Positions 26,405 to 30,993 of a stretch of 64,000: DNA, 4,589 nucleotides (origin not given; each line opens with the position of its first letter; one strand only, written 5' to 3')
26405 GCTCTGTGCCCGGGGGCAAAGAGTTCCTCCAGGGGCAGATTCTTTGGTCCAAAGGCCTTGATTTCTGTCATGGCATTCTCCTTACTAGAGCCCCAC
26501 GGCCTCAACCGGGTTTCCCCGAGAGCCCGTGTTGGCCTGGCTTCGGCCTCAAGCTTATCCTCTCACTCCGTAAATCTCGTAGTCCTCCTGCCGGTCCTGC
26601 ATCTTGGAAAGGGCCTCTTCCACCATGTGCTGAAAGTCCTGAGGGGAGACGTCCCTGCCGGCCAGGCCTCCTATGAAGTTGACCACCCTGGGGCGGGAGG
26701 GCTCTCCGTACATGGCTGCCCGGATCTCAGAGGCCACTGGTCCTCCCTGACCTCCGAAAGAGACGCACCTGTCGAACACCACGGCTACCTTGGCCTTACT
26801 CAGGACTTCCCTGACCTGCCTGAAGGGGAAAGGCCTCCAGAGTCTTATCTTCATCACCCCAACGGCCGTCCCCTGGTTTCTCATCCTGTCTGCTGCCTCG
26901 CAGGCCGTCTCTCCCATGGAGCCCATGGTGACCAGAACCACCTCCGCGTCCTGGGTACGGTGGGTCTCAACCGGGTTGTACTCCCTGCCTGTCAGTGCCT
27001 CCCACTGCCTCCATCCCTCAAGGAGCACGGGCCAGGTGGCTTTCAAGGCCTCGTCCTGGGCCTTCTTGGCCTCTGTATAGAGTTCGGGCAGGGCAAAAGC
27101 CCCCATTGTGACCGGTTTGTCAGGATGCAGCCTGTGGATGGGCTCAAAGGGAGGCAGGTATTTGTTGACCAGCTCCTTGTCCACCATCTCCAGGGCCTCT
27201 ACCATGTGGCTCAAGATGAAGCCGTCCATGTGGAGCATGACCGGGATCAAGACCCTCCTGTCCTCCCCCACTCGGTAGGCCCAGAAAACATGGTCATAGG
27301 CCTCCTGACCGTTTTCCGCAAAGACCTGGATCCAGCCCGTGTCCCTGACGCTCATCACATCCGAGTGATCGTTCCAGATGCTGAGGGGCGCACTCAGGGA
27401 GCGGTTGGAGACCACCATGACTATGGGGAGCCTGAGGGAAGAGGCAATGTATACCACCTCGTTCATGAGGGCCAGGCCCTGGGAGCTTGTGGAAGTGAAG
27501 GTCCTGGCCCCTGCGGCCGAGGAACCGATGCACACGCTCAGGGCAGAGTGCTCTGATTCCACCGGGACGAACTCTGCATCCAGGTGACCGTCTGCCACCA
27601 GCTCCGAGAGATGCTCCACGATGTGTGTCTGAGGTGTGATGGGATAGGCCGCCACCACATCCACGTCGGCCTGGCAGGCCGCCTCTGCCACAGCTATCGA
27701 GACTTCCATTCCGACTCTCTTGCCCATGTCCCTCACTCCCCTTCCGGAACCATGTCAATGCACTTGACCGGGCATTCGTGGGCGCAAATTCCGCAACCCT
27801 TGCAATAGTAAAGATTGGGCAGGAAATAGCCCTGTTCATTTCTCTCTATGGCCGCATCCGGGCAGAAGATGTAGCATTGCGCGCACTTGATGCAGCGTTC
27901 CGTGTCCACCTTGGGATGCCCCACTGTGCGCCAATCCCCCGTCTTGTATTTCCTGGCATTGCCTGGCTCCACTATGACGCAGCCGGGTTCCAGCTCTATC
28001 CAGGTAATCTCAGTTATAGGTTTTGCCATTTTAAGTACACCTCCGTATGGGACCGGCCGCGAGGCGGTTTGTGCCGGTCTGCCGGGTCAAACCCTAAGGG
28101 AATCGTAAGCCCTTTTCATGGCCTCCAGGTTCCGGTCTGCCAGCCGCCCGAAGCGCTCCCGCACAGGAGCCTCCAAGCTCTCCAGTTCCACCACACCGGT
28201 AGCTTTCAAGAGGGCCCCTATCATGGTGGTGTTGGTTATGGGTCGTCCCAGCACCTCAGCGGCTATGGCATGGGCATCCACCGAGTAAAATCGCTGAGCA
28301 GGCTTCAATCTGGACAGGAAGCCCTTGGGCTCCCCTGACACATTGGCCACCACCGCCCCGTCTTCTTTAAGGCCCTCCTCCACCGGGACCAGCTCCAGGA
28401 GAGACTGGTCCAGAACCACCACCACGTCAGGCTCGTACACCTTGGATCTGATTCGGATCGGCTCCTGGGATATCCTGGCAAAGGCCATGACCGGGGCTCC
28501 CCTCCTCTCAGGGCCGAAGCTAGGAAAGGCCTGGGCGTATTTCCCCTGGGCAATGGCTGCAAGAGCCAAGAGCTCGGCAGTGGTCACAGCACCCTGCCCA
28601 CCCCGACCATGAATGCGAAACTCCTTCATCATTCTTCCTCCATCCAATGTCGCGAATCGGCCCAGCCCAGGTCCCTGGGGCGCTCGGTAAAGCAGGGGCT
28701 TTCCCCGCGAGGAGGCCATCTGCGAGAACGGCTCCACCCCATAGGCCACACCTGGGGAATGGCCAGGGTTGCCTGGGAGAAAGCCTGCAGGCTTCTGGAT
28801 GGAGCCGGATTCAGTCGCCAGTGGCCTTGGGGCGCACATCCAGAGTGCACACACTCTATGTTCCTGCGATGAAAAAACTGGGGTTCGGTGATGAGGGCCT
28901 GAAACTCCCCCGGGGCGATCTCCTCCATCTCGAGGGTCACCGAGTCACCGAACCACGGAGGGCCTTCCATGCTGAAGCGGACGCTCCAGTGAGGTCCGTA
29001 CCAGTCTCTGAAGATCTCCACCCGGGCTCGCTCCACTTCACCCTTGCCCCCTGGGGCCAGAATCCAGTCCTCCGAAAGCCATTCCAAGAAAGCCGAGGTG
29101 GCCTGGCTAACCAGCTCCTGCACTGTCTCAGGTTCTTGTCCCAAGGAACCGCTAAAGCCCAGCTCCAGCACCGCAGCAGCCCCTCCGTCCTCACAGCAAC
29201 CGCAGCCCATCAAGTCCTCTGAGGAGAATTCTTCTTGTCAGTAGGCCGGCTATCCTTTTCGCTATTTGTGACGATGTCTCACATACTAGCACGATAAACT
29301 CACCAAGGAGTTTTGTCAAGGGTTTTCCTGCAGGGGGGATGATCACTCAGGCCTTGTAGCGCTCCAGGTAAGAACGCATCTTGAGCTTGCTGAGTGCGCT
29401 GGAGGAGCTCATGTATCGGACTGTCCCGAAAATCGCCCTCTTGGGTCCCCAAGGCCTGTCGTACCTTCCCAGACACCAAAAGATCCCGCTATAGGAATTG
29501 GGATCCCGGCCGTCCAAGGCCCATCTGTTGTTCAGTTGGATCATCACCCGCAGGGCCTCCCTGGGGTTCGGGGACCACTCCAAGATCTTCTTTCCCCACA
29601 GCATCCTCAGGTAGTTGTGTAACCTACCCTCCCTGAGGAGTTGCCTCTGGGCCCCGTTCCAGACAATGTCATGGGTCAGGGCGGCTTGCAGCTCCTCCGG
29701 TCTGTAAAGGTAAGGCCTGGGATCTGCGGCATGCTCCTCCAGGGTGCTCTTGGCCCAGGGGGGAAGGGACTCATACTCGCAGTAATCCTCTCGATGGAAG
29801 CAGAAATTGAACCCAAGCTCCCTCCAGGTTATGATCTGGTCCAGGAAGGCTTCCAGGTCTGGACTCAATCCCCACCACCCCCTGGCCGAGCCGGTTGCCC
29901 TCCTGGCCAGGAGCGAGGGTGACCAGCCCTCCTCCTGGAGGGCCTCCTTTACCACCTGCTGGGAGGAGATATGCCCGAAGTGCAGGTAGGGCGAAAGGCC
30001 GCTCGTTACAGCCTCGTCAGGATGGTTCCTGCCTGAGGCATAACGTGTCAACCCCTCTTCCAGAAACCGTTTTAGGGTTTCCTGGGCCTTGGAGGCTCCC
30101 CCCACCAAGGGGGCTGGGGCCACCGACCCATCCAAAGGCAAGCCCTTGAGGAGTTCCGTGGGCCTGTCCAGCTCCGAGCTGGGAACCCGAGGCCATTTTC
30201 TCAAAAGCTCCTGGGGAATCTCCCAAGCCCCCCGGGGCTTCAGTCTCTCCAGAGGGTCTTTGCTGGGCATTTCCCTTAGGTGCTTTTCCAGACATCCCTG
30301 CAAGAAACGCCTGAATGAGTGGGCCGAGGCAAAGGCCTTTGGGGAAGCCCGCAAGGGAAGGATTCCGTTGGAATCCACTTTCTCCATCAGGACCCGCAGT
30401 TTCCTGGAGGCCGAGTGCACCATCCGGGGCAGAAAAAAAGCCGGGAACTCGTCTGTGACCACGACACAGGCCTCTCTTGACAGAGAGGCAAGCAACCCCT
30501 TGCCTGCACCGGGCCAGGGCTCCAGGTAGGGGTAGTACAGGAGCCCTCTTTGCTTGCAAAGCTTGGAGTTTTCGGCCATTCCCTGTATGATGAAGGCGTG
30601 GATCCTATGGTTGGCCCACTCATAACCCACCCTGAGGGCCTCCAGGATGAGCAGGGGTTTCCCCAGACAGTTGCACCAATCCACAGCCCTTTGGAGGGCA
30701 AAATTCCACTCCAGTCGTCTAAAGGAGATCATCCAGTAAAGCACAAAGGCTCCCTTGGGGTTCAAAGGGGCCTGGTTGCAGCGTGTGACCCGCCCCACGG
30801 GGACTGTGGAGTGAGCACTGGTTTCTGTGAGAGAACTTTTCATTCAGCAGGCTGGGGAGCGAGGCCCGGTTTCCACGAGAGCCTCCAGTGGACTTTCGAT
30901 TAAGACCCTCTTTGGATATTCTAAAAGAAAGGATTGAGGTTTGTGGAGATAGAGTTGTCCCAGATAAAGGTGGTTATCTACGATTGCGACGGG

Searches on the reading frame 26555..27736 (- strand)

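Call 34: search_protein_families(library=ncbifam, proteins=[window:26555-27736:-], max_evalue=1e-8)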
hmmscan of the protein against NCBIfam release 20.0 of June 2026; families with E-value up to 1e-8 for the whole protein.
window:26555-27736:- (393 aa): 13 families
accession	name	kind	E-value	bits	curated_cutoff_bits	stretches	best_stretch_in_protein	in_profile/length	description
NF040682.1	PorA_Arch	equivalog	7.3e-144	479.4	550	1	8-381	4-377/387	pyruvate synthase subunit PorA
NF006233.0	PRK08367.1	equivalog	1.2e-123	412.9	625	1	9-380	6-377/394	pyruvate ferredoxin oxidoreductase subunit alpha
NF007201.0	PRK09622.1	equivalog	2.5e-109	365.9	590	1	14-380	17-383/405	2-oxoacid:ferredoxin oxidoreductase subunit alpha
NF006232.0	PRK08366.1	equivalog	6.9e-102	341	646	1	13-387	13-386/394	2-ketoisovalerate ferredoxin oxidoreductase subunit alpha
NF045791.1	OxalOxredalpha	equivalog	9.3e-97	324.6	500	1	4-374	1-374/395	oxalate oxidoreductase subunit alpha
NF045764.1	PhenlGlyoxDHPadG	equivalog_domain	8.9e-94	314.2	700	1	14-381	9-385/398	NADH-dependent phenylglyoxylate dehydrogenase subunit alpha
TIGR02176.1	pyruv_ox_red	equivalog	5.7e-57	193.4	911.35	1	15-374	9-377/1167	pyruvate:ferredoxin (flavodoxin) oxidoreductase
NF006412.0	PRK08659.1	equivalog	3.4e-37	128.5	411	2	10-190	8-189/378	2-oxoacid:acceptor oxidoreductase subunit alpha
NF005507.0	PRK07119.1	subfamily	3.8e-36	124.6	399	1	10-376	7-349/352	3-methyl-2-oxobutanoate dehydrogenase subunit VorB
TIGR03710.1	OAFO_sf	subfamily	7.3e-31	107.4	482.75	1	5-128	191-313/561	2-oxoacid:acceptor oxidoreductase subunit alpha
NF007206.0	PRK09627.1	equivalog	5.4e-26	91.4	579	1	15-192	11-189/375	2-oxoglutarate synthase subunit alpha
NF041170.1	Oxoac_fdxalpha_Archa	equivalog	6.4e-19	67.7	800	0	16-113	244-350/636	2-oxoacid:ferredoxin oxidoreductase subunit alpha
TIGR03336.1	IOR_alpha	equivalog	3.2e-12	45.6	650.9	1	15-321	10-285/595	indolepyruvate ferredoxin oxidoreductase subunit alpha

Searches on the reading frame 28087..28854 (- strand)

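Call 34: search_protein_families(library=ncbifam, proteins=[window:28087-28854:-], max_evalue=1e-8)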
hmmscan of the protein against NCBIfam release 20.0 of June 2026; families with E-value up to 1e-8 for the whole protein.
window:28087-28854:- (255 aa): 11 families
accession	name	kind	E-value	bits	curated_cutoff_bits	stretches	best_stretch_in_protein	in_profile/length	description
NF006321.0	PRK08534.1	equivalog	5.2e-68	228.3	225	1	76-253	1-177/181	pyruvate ferredoxin oxidoreductase subunit gamma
NF040683.1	PorC_Meth_Thtga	equivalog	3.5e-65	219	270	1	76-254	1-174/177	pyruvate synthase subunit PorC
TIGR02175.1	PorC_KorC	subfamily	1.6e-63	213.6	81.1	1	76-253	1-175/177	2-oxoacid:acceptor oxidoreductase, gamma subunit, pyruvate/2-ketoisovalerate family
NF010632.0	PRK14029.1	equivalog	1.9e-59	200.4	335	1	76-252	1-179/185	pyruvate/ketoisovalerate ferredoxin oxidoreductase subunit gamma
NF045762.1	PhenlGlyoxDHPadE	equivalog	1.7e-49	168.3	300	1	76-253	1-179/187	NADH-dependent phenylglyoxylate dehydrogenase subunit gamma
NF004497.0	PRK05844.1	equivalog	1.9e-30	105.9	243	1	76-252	1-184/186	pyruvate flavodoxin oxidoreductase subunit gamma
NF006323.0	PRK08537.1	equivalog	4.8e-18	65.1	235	1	75-252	1-177/181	2-oxoacid:ferredoxin oxidoreductase subunit gamma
NF045790.1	OxalOxreddelta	equivalog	9.2e-17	61.2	230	1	95-234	34-193/316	oxalate oxidoreductase subunit delta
TIGR03710.1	OAFO_sf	subfamily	1.2e-15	57.1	482.75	1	79-252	4-172/561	2-oxoacid:acceptor oxidoreductase subunit alpha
NF006211.0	PRK08338.1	equivalog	1.6e-09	37.5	239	1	79-251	3-166/170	2-oxoacid:ferredoxin oxidoreductase subunit gamma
NF005324.0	PRK06853.1-4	equivalog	1.7e-09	37.8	222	1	75-249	1-181/196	indolepyruvate oxidoreductase subunit beta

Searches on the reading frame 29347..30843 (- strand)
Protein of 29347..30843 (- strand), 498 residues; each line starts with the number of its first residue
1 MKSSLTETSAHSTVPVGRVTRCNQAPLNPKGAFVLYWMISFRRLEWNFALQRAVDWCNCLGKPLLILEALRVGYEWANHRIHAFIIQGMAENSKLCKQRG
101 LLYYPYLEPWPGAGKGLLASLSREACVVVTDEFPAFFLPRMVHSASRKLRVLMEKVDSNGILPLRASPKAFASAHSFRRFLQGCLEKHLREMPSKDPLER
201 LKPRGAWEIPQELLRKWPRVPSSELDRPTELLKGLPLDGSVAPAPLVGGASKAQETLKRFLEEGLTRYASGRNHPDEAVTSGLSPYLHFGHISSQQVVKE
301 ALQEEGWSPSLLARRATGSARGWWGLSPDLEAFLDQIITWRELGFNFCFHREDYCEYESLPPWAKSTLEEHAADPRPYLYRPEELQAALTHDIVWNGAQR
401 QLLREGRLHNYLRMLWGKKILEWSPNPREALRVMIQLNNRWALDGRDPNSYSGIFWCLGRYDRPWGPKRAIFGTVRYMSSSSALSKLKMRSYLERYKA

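Call 23: search_protein_families(library=pfam, proteins=[window:29347-30843:-], max_evalue=0.00001)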
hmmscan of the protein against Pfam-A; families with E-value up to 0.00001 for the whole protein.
window:29347-30843:- (498 aa): 0 families

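Call 34: search_protein_families(library=ncbifam, proteins=[window:29347-30843:-], max_evalue=1e-8)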
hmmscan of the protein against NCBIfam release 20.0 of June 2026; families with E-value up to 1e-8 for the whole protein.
window:29347-30843:- (498 aa): 1 family
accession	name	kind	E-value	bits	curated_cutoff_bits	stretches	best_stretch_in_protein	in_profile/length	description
TIGR00591.1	phr2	superfamily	1.8e-104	350.6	550.05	1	30-496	21-453/453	deoxyribodipyrimidine photo-lyase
